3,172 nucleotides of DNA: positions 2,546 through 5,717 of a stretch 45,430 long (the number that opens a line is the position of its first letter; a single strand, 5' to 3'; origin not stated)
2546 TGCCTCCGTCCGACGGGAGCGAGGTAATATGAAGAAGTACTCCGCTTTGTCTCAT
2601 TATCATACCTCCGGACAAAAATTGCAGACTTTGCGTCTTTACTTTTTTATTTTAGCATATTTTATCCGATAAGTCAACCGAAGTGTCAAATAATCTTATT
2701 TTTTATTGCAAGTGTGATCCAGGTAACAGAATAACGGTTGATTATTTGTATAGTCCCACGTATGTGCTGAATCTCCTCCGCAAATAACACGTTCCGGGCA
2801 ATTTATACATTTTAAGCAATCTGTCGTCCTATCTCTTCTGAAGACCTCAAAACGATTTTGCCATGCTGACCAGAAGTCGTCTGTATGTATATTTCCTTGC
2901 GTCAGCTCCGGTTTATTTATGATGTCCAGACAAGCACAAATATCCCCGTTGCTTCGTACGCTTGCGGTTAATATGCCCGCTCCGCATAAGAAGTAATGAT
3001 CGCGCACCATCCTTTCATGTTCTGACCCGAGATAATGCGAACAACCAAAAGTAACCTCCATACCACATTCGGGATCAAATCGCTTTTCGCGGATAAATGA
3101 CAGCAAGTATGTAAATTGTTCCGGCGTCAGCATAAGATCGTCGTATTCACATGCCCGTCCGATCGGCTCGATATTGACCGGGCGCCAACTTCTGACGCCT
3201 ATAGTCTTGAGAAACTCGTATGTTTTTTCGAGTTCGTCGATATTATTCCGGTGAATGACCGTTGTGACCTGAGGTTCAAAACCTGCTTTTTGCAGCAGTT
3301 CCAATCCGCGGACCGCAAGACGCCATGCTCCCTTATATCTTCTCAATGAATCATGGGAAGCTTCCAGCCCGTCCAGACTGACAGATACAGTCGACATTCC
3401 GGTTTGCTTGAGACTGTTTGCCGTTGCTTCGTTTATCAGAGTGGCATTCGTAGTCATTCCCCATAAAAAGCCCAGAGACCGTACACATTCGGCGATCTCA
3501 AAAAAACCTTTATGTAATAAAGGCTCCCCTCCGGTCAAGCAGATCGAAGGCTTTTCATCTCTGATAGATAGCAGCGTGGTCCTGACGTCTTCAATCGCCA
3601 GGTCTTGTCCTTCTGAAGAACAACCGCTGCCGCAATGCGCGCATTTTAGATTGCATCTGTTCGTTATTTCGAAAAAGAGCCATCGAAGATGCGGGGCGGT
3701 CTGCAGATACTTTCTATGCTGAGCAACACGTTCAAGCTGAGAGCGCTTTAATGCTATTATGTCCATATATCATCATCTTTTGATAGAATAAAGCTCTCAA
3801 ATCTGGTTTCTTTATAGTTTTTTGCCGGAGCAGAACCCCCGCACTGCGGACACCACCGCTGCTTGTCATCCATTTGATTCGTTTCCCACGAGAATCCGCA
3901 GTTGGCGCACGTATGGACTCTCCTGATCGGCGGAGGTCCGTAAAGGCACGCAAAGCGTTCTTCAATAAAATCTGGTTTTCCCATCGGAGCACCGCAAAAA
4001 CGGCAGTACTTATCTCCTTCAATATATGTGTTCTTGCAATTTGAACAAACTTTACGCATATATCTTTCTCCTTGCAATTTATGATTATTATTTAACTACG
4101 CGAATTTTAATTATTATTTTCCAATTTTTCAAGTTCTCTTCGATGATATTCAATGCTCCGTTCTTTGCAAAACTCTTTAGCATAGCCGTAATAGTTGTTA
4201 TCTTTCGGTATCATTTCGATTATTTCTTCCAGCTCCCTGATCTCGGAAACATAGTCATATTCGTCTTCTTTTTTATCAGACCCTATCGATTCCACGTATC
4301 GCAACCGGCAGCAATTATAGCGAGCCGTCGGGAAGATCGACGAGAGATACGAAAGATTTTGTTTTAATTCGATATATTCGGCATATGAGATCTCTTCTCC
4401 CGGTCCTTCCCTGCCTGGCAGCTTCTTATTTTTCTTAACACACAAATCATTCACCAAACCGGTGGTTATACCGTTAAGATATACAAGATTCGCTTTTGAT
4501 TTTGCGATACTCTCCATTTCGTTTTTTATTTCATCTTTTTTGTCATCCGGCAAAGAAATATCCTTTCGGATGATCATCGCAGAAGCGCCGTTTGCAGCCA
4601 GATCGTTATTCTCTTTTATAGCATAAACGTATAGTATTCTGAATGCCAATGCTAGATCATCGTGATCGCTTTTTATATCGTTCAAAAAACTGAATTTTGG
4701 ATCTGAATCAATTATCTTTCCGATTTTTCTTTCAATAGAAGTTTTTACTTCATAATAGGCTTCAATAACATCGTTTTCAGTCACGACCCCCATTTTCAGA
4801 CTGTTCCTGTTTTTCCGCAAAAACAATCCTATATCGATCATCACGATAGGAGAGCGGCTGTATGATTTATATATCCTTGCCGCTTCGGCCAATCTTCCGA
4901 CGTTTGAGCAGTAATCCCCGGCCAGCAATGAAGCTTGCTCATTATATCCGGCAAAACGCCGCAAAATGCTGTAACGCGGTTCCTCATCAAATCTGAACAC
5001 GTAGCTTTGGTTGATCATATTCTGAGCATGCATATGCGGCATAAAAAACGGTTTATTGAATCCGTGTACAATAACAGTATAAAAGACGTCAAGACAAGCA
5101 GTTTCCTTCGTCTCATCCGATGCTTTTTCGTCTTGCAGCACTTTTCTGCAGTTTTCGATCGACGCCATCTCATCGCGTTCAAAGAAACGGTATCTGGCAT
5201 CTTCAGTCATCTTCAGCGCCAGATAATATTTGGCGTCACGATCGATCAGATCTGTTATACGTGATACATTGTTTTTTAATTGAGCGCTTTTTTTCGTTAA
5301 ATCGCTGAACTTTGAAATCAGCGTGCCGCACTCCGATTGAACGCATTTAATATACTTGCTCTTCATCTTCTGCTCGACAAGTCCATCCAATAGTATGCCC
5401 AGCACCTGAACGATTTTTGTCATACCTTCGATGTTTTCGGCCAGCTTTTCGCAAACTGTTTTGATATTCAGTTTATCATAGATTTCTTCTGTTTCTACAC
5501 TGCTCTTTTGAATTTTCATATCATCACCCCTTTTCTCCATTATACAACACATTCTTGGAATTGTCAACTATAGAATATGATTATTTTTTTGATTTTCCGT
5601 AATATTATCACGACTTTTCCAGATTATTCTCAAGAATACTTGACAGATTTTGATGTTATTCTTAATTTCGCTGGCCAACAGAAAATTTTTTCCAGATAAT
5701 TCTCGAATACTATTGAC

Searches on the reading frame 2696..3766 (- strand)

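Call 20: search_protein_families(library=pfam, proteins=[window:2696-3766:-], max_evalue=0.001)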
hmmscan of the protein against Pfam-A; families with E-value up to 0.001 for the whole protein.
window:2696-3766:- (356 aa): 2 families
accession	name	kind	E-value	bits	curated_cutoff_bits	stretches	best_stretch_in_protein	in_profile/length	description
PF04055.27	Radical_SAM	-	5.1e-23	82.5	29.5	1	33-186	2-166/166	Radical SAM superfamily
PF13186.11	SPASM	-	2.5e-05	24.9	21.5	1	261-324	1-67/67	Iron-sulfur cluster-binding domain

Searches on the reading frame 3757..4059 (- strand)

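Call 93: search_protein_families(library=pfam, proteins=[window:3757-4059:-], max_evalue=1)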
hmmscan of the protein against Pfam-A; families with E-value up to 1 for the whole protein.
window:3757-4059:- (100 aa): 20 families
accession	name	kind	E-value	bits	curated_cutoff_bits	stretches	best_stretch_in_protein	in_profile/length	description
PF12773.13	DZR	-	2.1e-06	28.2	27.3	1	5-74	1-45/45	Double zinc ribbon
PF13240.11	Zn_Ribbon_1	-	1.2e-05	25.3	25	1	5-25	2-22/23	zinc-ribbon domain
PF13248.11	Zn_ribbon_3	-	0.00065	19.5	27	1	3-26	3-26/26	zinc-ribbon domain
PF09723.15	Zn_ribbon_8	-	0.00076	19.9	34.4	1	51-76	8-35/41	Zinc ribbon domain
PF01155.25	HypA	-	0.0011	19.4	28.9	1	48-76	70-95/112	Hydrogenase/urease nickel incorporation, metallochaperone, hypA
PF17032.10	Zn_ribbon_15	-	0.0014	19.9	28.9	2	3-23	53-73/73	zinc-ribbon family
PF18912.6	DZR_2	-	0.0034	17.6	27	1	2-28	21-48/56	Double zinc ribbon domain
PF11682.14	Zn_ribbon_11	-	0.019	15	24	1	5-23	8-25/37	Probable zinc-ribbon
PF03110.19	SBP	-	0.024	15.4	27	1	46-86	18-58/75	SBP domain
PF08271.17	Zn_Ribbon_TF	-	0.061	13.3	29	0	49-69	20-40/43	TFIIB zinc-binding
PF12647.12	RNHCP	-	0.089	13.2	24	1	49-76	4-32/90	RNHCP domain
PF14319.11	Zn_Tnp_IS91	-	0.1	13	26.3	1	48-83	38-72/90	Transposase zinc-binding domain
PF19134.6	DUF5817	-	0.11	12.9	31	1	50-81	5-35/57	Domain of unknown function (DUF5817)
PF14803.11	Zn_ribbon_Nudix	-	0.15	12.5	25.6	0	17-26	1-10/34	Nudix N-terminal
PF21349.2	RUBY_RBDX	-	0.16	11.9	26.5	1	51-74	3-23/30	Rubrerythrin, rubredoxin-like domain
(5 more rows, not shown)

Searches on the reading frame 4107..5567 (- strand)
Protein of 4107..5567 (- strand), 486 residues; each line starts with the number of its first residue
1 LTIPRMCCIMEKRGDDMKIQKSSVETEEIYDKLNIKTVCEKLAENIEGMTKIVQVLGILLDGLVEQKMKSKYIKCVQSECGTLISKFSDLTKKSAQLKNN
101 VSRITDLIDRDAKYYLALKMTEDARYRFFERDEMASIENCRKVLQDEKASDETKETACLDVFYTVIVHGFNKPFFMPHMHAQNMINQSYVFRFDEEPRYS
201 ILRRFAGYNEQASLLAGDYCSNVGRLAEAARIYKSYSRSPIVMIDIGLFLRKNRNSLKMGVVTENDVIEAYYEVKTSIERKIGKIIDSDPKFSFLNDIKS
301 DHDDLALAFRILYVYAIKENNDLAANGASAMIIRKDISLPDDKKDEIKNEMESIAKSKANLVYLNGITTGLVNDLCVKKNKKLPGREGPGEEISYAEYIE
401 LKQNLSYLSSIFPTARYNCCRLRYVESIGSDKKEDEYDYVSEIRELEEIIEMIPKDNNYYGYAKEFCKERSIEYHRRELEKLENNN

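Call 4: search_protein_families(library=pfam, proteins=[window:4107-5567:-], max_evalue=0.1)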
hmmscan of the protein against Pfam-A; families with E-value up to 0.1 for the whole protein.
window:4107-5567:- (486 aa): 2 families
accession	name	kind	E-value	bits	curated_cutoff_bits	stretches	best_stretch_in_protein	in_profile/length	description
PF23349.2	BBS7_hp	-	0.0049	17.4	27.8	0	37-108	6-76/114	BBS7 hairpin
PF06840.17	PDC10_C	-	0.067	13.7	27.3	0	85-110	26-51/90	Programmed cell death protein 10, C-terminal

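Call 5: search_protein_families(library=phrogs, proteins=[window:4107-5567:-], max_evalue=0.1)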
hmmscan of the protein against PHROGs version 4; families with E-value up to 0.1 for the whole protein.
window:4107-5567:- (486 aa): 1 family
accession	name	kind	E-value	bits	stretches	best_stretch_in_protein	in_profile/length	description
phrog_10439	-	head and packaging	0.003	19.1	1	55-123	11-76/101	head scaffolding protein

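Call 6: search_protein_families(library=padloc, proteins=[window:4107-5567:-], max_evalue=0.1)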
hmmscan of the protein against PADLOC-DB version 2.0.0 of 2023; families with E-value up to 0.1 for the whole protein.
window:4107-5567:- (486 aa): 0 families

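Call 7: search_protein_families(library=ncbifam, proteins=[window:4107-5567:-], max_evalue=0.1)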
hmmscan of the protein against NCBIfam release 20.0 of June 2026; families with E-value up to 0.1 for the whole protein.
window:4107-5567:- (486 aa): 3 families
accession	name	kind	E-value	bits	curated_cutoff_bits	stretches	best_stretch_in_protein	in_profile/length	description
NF040740.1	ornith_Ord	equivalog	0.039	13.4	400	1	272-377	43-144/335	2,4-diaminopentanoate dehydrogenase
TIGR04316.1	dhbA_paeA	equivalog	0.079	12.5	300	0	23-92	50-119/250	2,3-dihydro-2,3-dihydroxybenzoate dehydrogenase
NF006074.0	PRK08220.1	equivalog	0.091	12.3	312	0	21-92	48-119/251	2,3-dihydro-2,3-dihydroxybenzoate dehydrogenase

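Call 93: search_protein_families(library=pfam, proteins=[window:4107-5519:-], max_evalue=1)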
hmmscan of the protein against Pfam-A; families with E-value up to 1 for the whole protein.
window:4107-5519:- (470 aa): 3 families
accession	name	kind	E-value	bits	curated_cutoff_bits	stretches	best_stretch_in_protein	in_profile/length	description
PF23349.2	BBS7_hp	-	0.0043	17.6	27.8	1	21-92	6-76/114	BBS7 hairpin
PF06840.17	PDC10_C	-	0.071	13.6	27.3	1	69-94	26-51/90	Programmed cell death protein 10, C-terminal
PF20651.3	EXOC6_Sec15_N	-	0.25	11.7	27.2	0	66-107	74-114/170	Exocyst complex component EXOC6/Sec15, N-terminal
